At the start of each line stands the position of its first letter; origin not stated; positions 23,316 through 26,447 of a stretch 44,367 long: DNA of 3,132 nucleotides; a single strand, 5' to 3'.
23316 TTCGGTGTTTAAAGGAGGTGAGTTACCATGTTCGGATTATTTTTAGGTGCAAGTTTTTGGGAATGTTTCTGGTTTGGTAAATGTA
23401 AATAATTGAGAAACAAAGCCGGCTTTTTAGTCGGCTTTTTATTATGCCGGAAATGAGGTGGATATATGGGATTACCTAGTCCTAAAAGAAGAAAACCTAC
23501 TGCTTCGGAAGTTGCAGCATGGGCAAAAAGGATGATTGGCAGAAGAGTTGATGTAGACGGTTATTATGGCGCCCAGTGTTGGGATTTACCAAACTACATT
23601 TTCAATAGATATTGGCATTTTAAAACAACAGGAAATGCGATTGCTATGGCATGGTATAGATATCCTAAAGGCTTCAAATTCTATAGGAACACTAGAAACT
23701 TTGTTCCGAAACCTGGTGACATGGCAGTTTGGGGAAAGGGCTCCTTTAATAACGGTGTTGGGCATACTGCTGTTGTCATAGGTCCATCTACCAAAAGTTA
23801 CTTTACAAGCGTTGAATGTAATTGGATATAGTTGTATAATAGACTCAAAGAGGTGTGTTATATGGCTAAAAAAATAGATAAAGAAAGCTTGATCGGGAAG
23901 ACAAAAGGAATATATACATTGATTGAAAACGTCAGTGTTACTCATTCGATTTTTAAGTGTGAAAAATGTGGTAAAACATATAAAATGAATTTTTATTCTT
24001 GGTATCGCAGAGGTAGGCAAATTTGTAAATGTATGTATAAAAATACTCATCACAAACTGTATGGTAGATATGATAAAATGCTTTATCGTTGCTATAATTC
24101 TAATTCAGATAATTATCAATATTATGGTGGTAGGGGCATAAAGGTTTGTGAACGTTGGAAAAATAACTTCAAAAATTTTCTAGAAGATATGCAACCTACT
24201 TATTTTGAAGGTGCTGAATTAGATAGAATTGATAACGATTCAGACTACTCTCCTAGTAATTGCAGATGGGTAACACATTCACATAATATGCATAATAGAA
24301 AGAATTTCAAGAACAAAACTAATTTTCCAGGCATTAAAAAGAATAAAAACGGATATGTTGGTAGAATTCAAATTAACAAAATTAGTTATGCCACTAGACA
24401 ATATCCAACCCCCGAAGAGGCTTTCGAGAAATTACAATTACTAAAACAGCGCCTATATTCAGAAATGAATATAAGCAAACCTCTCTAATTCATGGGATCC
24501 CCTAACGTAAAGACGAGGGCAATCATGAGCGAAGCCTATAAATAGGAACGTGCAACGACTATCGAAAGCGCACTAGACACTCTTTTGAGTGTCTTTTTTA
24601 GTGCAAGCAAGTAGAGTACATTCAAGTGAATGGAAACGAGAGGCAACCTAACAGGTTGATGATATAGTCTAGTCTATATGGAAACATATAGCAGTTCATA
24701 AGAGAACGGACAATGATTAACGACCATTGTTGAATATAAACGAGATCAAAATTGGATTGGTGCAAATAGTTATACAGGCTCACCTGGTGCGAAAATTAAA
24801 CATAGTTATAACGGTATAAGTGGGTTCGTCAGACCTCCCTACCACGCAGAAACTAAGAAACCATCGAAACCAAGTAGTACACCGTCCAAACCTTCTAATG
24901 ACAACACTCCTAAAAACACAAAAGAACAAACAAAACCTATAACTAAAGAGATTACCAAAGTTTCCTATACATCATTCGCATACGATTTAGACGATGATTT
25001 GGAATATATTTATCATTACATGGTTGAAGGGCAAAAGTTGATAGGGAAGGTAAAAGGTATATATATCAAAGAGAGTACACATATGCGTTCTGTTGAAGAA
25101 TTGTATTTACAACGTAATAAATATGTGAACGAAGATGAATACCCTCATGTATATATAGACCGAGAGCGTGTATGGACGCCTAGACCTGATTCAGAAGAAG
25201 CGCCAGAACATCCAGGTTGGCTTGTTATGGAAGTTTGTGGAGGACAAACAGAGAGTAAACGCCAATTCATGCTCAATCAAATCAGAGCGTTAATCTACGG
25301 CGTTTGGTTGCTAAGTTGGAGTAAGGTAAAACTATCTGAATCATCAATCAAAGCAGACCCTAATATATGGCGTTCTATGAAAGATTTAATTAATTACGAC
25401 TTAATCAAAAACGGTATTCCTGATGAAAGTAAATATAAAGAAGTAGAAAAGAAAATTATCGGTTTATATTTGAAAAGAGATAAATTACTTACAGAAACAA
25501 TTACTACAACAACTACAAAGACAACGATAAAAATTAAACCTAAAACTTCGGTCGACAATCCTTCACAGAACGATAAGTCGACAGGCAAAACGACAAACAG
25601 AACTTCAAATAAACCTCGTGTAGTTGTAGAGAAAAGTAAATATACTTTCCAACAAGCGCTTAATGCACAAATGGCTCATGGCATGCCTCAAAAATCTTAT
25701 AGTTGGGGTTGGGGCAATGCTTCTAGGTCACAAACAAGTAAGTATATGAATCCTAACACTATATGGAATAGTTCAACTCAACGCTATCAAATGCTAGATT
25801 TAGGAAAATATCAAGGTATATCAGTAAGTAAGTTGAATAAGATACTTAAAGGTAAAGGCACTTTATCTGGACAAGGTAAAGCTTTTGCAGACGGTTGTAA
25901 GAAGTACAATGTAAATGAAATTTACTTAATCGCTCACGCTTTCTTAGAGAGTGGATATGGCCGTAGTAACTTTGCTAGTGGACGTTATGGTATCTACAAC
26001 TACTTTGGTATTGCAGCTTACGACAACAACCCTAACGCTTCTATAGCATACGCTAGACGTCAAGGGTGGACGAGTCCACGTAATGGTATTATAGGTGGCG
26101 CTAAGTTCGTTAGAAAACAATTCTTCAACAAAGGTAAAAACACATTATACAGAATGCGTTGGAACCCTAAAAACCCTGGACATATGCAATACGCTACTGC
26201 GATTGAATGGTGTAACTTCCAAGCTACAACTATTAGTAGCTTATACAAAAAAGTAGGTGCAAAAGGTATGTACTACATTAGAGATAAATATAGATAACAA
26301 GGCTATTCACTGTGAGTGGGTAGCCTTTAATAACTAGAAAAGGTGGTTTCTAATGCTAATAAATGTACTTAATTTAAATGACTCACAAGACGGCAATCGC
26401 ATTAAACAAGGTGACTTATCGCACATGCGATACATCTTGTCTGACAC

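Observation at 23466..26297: Tail-associated CHAP/glucosaminidase hydrolase gene split by a group I intron carrying an HNH homing endonuclease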

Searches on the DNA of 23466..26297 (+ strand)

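Call 4: search_dna_similar(query=window:23466-26297:+, collection=phages, mode=near, max_rows=40)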
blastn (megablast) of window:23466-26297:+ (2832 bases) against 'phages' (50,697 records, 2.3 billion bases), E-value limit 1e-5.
Records with a match: 80; places in all: 81; records where one place covers at least 80% of the query: 0.
Best place of each record, by identity: >=99% 24; 95-99% 15; 90-95% 18; 80-90% 22; 60-80% 1.
By first word of the organism name: Staphylococcus 72; Lactococcus 7; Clostridioides 1.
By host as written in the record: Staphylococcus epidermidis 13; - 7; Staphylococcus aureus 6; Staphylococcus epidermidis NCC 100655 4; Lactococcus lactis SMQ-86 4; Staphylococcus sp. 4; Staphylococcus aureus strain 6409 4; Staphylococcus aureus ATCC 6538 3; and 26 more.
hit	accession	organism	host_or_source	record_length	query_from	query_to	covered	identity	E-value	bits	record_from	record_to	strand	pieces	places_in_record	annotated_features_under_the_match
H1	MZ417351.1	Staphylococcus phage PG-2021_90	Staphylococcus epidermidis NCC 100655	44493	1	2832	68%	97.2%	0e+0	3245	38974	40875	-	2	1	record has no annotation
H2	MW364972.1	Staphylococcus virus vB_SepS_48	Staphylococcus epidermidis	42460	1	2832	67%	97.8%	0e+0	3273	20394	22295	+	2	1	cell wall hydrolase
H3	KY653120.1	Staphylococcus phage IME1348_01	Staphylococcus epidermidis IME1348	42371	1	2832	67%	97.6%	0e+0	3245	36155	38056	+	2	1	N-acetylmuramoyl-L-alanine amidase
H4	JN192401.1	Staphylococcus phage vB_SepiS-phiIPLA7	Staphylococcus epidermidis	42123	1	2832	67%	97.6%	0e+0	3245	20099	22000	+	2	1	amidase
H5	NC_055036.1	Staphylococcus phage IME1348_01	Staphylococcus epidermidis IME1348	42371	1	2832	67%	97.6%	0e+0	3245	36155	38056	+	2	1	tail associated cell-wall hydrolase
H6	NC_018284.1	Staphylococcus phage vB_SepiS-phiIPLA7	Staphylococcus epidermidis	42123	1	2832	67%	97.6%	0e+0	3245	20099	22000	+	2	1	tail associated cell-wall hydrolase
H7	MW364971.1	Staphylococcus virus vB_SepS_27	Staphylococcus epidermidis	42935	1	2832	67%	97.6%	0e+0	3245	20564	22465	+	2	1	cell wall hydrolase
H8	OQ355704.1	Staphylococcus phage vB_SepS_BE28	Staphylococcus epidermidis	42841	1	2832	68%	95.9%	0e+0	3095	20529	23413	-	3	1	tail associated cell-wall hydrolase | HNH endonuclease | hypothetical protein (x2)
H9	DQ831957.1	Staphylococcus phage CNPH82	HER 414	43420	1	2832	67%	95.6%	0e+0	3040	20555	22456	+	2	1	amidase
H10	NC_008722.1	Staphylococcus phage CNPH82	Staphylococcus epidermidis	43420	1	2832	67%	95.6%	0e+0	3040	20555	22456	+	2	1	tail associated cell-wall hydrolase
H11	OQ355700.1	Staphylococcus phage vB_SepS_BE21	Staphylococcus epidermidis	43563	1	2832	68%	93.7%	0e+0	2896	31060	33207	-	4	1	tail associated cell-wall hydrolase | hypothetical protein (x2)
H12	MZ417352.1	Staphylococcus phage PG-2021_91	Staphylococcus epidermidis NCC 100655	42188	1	2832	68%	94.1%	0e+0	2921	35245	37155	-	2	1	record has no annotation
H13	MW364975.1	Staphylococcus virus vB_SepS_E72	Staphylococcus epidermidis E72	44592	1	2832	68%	93.3%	0e+0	2840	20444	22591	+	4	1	cell wall hydrolase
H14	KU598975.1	Staphylococcus phage CNPx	Staphylococcus epidermidis LM1680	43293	1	2832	67%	94.4%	0e+0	2915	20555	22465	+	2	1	bifunctional autolysin Atl/N-acetylmuramoyl-L-alanine ...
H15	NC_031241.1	Staphylococcus phage CNPx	Staphylococcus epidermidis LM1680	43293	1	2832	67%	94.4%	0e+0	2915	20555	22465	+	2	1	tail associated cell-wall hydrolase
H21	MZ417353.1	Staphylococcus phage PG-2021_93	Staphylococcus epidermidis S414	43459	1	2832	65%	93.5%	0e+0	2731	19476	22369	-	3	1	record has no annotation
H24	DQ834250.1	Staphylococcus phage PH15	HER 414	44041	1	2832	60%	95.9%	0e+0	2746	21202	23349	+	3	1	hydrolase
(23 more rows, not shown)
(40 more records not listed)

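Call 6: get_annotated_region(hit=H6, flank=1500)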
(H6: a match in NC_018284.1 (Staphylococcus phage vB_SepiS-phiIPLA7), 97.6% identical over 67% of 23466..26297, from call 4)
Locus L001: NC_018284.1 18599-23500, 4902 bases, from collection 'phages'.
description: Staphylococcus phage vB_SepiS-phiIPLA7, complete genome.
organism: Staphylococcus phage vB_SepiS-phiIPLA7 (NCBI taxid 2922989)
taxonomy: Viruses; Duplodnaviria; Heunggongvirae; Uroviricota; Caudoviricetes; Rockefellervirus; Rockefellervirus IPLA7
host: Staphylococcus epidermidis; source: -; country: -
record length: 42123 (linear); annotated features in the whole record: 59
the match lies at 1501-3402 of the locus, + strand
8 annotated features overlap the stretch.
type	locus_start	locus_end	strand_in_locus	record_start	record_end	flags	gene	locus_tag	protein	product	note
CDS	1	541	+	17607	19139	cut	-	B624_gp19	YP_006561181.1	minor tail protein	-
CDS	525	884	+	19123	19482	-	-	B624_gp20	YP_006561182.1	tail fiber protein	-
CDS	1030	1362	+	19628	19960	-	-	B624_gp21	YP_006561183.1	hypothetical protein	-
CDS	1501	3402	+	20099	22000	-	-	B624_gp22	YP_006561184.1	tail associated cell-wall hydrolase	-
CDS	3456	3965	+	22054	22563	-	-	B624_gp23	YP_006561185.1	hypothetical protein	-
CDS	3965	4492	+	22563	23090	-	-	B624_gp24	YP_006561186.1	hypothetical protein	-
CDS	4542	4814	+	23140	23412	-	-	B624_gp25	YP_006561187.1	holin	-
CDS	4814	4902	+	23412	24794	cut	-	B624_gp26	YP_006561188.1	endolysin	-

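Call 7: get_annotated_region(hit=H8, flank=1500)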
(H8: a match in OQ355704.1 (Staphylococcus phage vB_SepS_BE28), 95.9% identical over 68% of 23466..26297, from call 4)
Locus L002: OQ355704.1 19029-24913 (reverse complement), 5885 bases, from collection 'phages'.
description: Staphylococcus phage vB_SepS_BE28, complete genome.
organism: Staphylococcus phage vB_SepS_BE28 (NCBI taxid 3028901)
taxonomy: Viruses; Duplodnaviria; Heunggongvirae; Uroviricota; Caudoviricetes; Rockefellervirus
host: Staphylococcus epidermidis; source: Human skin; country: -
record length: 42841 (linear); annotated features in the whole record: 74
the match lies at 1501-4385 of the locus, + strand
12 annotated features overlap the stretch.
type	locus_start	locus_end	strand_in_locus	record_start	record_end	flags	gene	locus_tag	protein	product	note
CDS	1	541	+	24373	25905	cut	-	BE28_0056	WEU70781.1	minor tail protein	-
CDS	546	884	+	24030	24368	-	-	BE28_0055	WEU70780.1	tail fiber protein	-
CDS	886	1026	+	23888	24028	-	-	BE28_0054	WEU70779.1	hypothetical protein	-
CDS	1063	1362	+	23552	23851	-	-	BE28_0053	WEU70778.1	hypothetical protein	-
CDS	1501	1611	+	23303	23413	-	-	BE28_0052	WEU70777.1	hypothetical protein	-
CDS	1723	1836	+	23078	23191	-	-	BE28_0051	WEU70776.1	hypothetical protein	-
CDS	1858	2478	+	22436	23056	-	-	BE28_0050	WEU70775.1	HNH endonuclease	-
CDS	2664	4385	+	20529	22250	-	-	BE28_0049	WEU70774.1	tail associated cell-wall hydrolase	-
CDS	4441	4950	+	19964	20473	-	-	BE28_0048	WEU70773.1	hypothetical protein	-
CDS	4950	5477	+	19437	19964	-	-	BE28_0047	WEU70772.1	hypothetical protein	-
CDS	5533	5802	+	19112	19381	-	-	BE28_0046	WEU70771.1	holin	-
CDS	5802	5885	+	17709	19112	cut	-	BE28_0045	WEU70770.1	endolysin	-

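Call 8: get_annotated_region(hit=H11, flank=1500)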
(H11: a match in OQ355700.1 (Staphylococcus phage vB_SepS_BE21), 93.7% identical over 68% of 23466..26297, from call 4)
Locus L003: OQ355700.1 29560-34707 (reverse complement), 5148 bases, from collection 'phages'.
description: Staphylococcus phage vB_SepS_BE21, complete genome.
organism: Staphylococcus phage vB_SepS_BE21 (NCBI taxid 3028897)
taxonomy: Viruses; Duplodnaviria; Heunggongvirae; Uroviricota; Caudoviricetes; Rockefellervirus
host: Staphylococcus epidermidis; source: Human skin; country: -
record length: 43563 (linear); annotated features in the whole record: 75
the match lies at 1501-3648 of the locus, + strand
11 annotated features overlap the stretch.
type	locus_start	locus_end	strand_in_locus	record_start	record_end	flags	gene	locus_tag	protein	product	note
CDS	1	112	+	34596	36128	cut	-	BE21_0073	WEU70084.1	minor tail protein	-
CDS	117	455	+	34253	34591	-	-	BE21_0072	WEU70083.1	tail fiber protein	-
CDS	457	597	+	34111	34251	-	-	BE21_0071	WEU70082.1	hypothetical protein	-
CDS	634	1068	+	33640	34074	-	-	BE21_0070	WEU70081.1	tail protein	-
CDS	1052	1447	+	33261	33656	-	-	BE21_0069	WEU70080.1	hypothetical protein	-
CDS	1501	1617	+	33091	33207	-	-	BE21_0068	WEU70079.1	hypothetical protein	-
CDS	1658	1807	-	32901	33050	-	-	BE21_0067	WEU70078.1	hypothetical protein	-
CDS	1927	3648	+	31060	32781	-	-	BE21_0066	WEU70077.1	tail associated cell-wall hydrolase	-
CDS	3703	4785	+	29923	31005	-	-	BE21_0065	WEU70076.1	tail fiber protein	-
CDS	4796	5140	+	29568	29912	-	-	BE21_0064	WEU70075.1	tail fiber protein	-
CDS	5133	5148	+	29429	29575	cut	-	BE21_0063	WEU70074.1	hypothetical protein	-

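Call 9: get_annotated_region(hit=H21, flank=1500)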
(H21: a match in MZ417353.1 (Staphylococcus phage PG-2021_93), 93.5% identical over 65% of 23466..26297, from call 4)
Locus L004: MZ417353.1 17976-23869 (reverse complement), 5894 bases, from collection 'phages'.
description: UNVERIFIED: Staphylococcus phage PG-2021_93, complete genome.
organism: Staphylococcus phage PG-2021_93 (NCBI taxid 2815644)
taxonomy: Viruses; Duplodnaviria; Heunggongvirae; Uroviricota; Caudoviricetes; Rockefellervirus
host: Staphylococcus epidermidis S414; source: WWTP; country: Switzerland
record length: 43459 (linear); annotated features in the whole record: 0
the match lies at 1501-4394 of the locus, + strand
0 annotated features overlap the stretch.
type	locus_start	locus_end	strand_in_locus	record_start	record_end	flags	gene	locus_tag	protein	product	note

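Call 21: search_dna_similar(query=window:23813-24742:+, collection=phages, mode=distant, max_rows=40)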
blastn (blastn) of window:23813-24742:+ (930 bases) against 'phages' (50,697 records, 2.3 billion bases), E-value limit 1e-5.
Records with a match: 770; places in all: 1003; records where one place covers at least 80% of the query: 0.
Best place of each record, by identity: 95-99% 1; 90-95% 36; 80-90% 395; 60-80% 338.
By first word of the organism name: Staphylococcus 275; Escherichia 97; Bacillus 46; Pectobacterium 43; Yersinia 41; Vibrio 37; Klebsiella 27; Enterococcus 25; Acinetobacter 21; Listeria 20; and 31 more.
By host as written in the record: - 99; Staphylococcus aureus 81; Escherichia coli 38; Pectobacterium atrosepticum DSM18077 33; Yersinia pestis 33; Staphylococcus sp. 27; Listeria monocytogenes 14; Escherichia coli B 14; and 221 more.
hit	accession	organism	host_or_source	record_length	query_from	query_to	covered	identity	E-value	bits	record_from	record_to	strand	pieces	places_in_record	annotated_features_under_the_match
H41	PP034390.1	Staphylococcus phage CF5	Staphylococcus warneri PJI isolate 5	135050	237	896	71%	70.9%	7e-72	341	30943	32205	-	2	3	hypothetical protein | endolysin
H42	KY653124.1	Staphylococcus phage IME1367_01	Staphylococcus warneri IME1367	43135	302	896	64%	72.6%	1e-88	333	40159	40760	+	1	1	hypothetical protein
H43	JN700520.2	Staphylococcus phage StB12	Staphylococcus hominis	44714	636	930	32%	88.0%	4e-101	445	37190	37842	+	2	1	peptidoglycan hydrolase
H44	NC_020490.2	Staphylococcus phage StB12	Staphylococcus hominis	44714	636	930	32%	88.0%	4e-101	445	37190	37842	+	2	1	endolysin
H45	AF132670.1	Twortvirus twort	-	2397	639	927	31%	72.7%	3e-14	160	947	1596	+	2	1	unknown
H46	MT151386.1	Staphylococcus phage Twort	Staphylococcus hyicus DSM-17421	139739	639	927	31%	72.7%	3e-14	160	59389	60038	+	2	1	tail tube protein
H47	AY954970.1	Staphylococcus phage Twort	-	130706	639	927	31%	72.7%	3e-14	160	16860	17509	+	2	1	none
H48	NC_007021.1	Staphylococcus phage Twort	Staphylococcus aureus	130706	639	927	31%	72.7%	3e-14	160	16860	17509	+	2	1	none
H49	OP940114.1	Staphylococcus phage vB_SauM_VL10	Staphylococcus aureus ATCC43300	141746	637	930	26%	82.2%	6e-29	238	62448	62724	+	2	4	none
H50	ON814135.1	Staphylococcus phage vB_SauM-V1SA20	Staphylococcus aureus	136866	639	930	27%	79.2%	6e-29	209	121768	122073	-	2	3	hypothetical protein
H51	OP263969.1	Staphylococcus phage Koomba-kaat_1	Staphylococcus aureus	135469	639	930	27%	79.2%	6e-29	209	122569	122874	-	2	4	none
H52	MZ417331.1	Staphylococcus phage PG-2021_35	Staphylococcus xylosus M1997-2/10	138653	615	924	28%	74.8%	2e-21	179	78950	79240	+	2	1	record has no annotation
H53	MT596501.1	Staphylococcus phage vB_SepM_BE04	Staphylococcus epidermidis F12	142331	637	922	26%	81.1%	2e-21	258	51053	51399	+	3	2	none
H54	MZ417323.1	Staphylococcus phage PG-2021_1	Staphylococcus epidermidis NCC 100655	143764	637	922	26%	81.1%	2e-21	258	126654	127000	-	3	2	record has no annotation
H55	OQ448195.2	Staphylococcus phage 110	Staphylococcus epidermidis COB-Sec2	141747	637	922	26%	81.1%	2e-21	258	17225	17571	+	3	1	Intron_gpI (x2)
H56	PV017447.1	Staphylococcus phage CIFT_MFB_MRSA28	Staphylococcus aureus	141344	649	925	25%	81.1%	7e-28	214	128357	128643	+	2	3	Intron_gpI (x2)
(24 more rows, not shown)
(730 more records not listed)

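Call 23: get_annotated_region(hit=H42, flank=2500)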
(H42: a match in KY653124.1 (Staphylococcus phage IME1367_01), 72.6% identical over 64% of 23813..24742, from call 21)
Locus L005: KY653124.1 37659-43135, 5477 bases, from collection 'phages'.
description: Staphylococcus phage IME1367_01, complete genome.
organism: Staphylococcus phage IME1367_01 (NCBI taxid 1965491)
taxonomy: Viruses; Duplodnaviria; Heunggongvirae; Uroviricota; Caudoviricetes; Bronfenbrennervirinae
host: Staphylococcus warneri IME1367; source: -; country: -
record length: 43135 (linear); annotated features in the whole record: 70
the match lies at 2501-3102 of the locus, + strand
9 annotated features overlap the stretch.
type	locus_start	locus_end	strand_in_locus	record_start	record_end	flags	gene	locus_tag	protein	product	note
CDS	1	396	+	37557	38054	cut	-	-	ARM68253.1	hypothetical protein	-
CDS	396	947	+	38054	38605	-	-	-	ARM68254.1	hypothetical protein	-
CDS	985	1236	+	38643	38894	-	-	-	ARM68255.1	hypothetical protein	-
CDS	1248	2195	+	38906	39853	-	-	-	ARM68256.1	N-acetylmuramoyl-L-alanine amidase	lysin, N-acetylmuramoyl-L-alanine amidase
CDS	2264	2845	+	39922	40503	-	-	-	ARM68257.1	hypothetical protein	-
CDS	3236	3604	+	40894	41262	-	-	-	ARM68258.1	N-acetylmuramoyl-L-alanine amidase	lysin, N-acetylmuramoyl-L-alanine amidase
CDS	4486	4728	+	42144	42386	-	-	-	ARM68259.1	hypothetical protein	-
CDS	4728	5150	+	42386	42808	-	-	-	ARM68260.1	hypothetical protein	-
misc_feature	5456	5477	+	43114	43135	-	-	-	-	-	attP-R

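Call 24: get_annotated_region(hit=H44, flank=2000)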
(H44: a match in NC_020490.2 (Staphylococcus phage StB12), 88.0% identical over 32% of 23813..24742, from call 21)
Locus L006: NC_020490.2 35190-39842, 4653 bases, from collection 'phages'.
description: Staphylococcus phage StB12, complete genome.
organism: Staphylococcus phage StB12 (NCBI taxid 1147042)
taxonomy: Viruses; Duplodnaviria; Heunggongvirae; Uroviricota; Caudoviricetes; Azeredovirinae
host: Staphylococcus hominis; source: -; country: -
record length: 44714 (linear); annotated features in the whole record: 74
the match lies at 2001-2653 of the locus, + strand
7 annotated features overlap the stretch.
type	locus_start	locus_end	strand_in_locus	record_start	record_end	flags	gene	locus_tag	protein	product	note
CDS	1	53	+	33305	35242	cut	-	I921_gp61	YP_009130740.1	zinc carboxypeptidase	tail protein; PF00246: peptidase_M14, Zn carboxypeptidase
CDS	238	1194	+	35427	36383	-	-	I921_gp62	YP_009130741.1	minor tail protein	PF10651: DUF2479, unknown function; likely tail fiber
CDS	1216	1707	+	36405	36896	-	-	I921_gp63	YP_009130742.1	holin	PF05105: phage holin 4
CDS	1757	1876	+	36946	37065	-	-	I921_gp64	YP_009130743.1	peptidoglycan hydrolase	tail associated protein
CDS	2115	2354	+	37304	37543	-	-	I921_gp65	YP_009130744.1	endolysin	tail associated protein; PF05257: CHAP domain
CDS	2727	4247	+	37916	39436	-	-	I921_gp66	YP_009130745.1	tail associated cell-wall hydrolase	tail associated protein; PF01832: glucosaminidase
CDS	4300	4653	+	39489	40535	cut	-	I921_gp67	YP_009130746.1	tail fiber protein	PF10651: DUF2479, unknown function; PF01391: collagen triple helix repeat; likely tail fiber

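Call 25: get_annotated_region(hit=H41, flank=2000)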
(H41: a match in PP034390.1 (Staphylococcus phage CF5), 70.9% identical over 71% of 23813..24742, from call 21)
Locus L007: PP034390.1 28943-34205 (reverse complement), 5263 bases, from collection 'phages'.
description: Staphylococcus phage CF5, complete genome.
organism: Staphylococcus phage CF5 (NCBI taxid 3113739)
taxonomy: Viruses; Duplodnaviria; Heunggongvirae; Uroviricota; Caudoviricetes; Herelleviridae; Twortvirinae; Silviavirus
host: Staphylococcus warneri PJI isolate 5; source: untreated Finham sewage; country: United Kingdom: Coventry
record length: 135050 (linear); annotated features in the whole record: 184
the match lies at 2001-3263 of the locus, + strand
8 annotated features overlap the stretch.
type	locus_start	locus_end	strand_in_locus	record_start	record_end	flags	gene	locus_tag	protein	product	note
CDS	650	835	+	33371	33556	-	-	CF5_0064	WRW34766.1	hypothetical protein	-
CDS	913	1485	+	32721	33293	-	-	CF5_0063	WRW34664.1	holin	-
CDS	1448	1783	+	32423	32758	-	-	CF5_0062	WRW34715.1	endolysin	-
CDS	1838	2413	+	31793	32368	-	-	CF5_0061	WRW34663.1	hypothetical protein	-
CDS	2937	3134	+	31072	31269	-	-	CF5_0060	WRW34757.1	endolysin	-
CDS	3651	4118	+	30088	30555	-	-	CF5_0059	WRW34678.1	endolysin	-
CDS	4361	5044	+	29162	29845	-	-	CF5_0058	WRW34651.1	transglycosylase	-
CDS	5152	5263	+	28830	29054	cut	-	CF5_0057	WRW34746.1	hypothetical protein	-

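Call 27: search_rna_families(sources=[L002, L003, L004, L005, L006, L007], threshold=gathering)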
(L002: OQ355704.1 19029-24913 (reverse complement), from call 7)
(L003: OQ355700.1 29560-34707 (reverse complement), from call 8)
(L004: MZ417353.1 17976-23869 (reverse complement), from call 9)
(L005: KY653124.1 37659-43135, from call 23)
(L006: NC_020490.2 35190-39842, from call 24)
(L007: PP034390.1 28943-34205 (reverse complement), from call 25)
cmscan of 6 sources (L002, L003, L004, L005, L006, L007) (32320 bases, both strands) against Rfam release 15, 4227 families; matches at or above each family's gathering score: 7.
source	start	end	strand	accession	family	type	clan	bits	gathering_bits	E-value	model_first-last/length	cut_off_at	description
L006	1864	2080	+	RF00028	Intron_gpI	Intron;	-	100.1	50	4.8e-25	1-253/253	no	Group I catalytic intron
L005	2819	3085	+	RF00028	Intron_gpI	Intron;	-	97.9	50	2.2e-24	1-253/253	no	Group I catalytic intron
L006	2335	2602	+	RF00028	Intron_gpI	Intron;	-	94.8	50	1.9e-23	1-253/253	no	Group I catalytic intron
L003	1604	1823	+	RF00028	Intron_gpI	Intron;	-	93.8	50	3.8e-23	1-253/253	no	Group I catalytic intron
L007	2387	2654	+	RF00028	Intron_gpI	Intron;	-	86.8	50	4.8e-21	1-253/253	no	Group I catalytic intron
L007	3122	3401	+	RF00028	Intron_gpI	Intron;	-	81.8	50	1.5e-19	1-253/253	no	Group I catalytic intron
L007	195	266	+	RF00005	tRNA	Gene; tRNA;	CL00001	71.5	29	6.1e-14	1-71/71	no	tRNA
